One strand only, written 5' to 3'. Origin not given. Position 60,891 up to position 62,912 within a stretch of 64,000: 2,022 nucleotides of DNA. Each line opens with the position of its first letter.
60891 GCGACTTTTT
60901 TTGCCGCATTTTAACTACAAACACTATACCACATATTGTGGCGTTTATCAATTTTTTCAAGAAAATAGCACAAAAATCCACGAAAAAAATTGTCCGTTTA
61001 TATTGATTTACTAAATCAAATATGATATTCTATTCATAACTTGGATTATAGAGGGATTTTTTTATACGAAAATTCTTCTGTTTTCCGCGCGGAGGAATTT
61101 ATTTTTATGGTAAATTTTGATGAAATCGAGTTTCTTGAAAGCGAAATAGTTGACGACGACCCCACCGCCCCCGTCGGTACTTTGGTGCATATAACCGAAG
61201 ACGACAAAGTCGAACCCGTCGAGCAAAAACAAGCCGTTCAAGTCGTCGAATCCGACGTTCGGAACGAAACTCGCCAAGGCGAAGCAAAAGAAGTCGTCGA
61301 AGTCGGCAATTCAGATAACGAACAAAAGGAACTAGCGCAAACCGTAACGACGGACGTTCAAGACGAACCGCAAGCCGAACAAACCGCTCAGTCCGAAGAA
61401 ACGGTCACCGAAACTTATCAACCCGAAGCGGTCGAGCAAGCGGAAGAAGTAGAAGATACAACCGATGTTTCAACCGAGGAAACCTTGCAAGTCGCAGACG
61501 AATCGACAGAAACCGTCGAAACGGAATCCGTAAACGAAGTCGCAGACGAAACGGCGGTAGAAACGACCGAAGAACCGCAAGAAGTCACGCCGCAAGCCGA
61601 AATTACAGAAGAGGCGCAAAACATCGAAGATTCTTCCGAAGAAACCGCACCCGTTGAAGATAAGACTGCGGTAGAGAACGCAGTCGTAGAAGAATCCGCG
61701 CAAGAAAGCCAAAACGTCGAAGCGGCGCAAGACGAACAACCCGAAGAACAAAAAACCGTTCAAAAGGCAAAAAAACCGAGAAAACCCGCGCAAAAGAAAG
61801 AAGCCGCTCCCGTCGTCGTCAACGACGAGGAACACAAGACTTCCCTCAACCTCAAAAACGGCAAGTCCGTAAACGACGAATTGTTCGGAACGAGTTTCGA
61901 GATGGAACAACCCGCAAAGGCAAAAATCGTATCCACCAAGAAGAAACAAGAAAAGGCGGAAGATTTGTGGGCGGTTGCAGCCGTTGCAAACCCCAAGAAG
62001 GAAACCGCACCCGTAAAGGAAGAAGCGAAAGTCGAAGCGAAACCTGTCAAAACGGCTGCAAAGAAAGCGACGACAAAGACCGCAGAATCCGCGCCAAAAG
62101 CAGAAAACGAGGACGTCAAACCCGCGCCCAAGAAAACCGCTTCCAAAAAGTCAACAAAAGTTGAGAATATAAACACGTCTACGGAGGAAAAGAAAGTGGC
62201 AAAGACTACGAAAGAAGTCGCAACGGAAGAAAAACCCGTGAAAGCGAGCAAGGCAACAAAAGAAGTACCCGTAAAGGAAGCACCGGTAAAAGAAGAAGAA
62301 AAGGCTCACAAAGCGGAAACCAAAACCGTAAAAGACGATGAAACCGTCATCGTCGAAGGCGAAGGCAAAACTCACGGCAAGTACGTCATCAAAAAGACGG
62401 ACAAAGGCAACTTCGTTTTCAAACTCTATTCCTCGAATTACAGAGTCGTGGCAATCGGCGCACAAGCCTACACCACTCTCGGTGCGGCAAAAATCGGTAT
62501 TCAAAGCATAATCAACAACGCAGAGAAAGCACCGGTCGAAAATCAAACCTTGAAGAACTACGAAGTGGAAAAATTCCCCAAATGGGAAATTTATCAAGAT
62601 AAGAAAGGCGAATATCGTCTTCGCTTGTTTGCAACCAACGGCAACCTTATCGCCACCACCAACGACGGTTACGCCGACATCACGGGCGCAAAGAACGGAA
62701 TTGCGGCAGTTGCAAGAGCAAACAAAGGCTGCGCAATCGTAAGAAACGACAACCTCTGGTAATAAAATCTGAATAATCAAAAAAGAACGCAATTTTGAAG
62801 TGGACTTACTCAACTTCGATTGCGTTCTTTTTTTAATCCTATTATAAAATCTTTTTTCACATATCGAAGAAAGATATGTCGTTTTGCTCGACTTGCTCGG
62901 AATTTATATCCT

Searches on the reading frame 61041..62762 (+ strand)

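Call 34: search_protein_families(library=pfam, proteins=[window:61041-62762:+], max_evalue=0.00001)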
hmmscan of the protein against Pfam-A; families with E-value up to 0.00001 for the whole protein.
window:61041-62762:+ (573 aa): 1 family
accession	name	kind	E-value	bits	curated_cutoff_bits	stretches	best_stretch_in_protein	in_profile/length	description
PF07411.17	DUF1508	-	7.1e-18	64.7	22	2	520-559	1-39/48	Domain of unknown function (DUF1508)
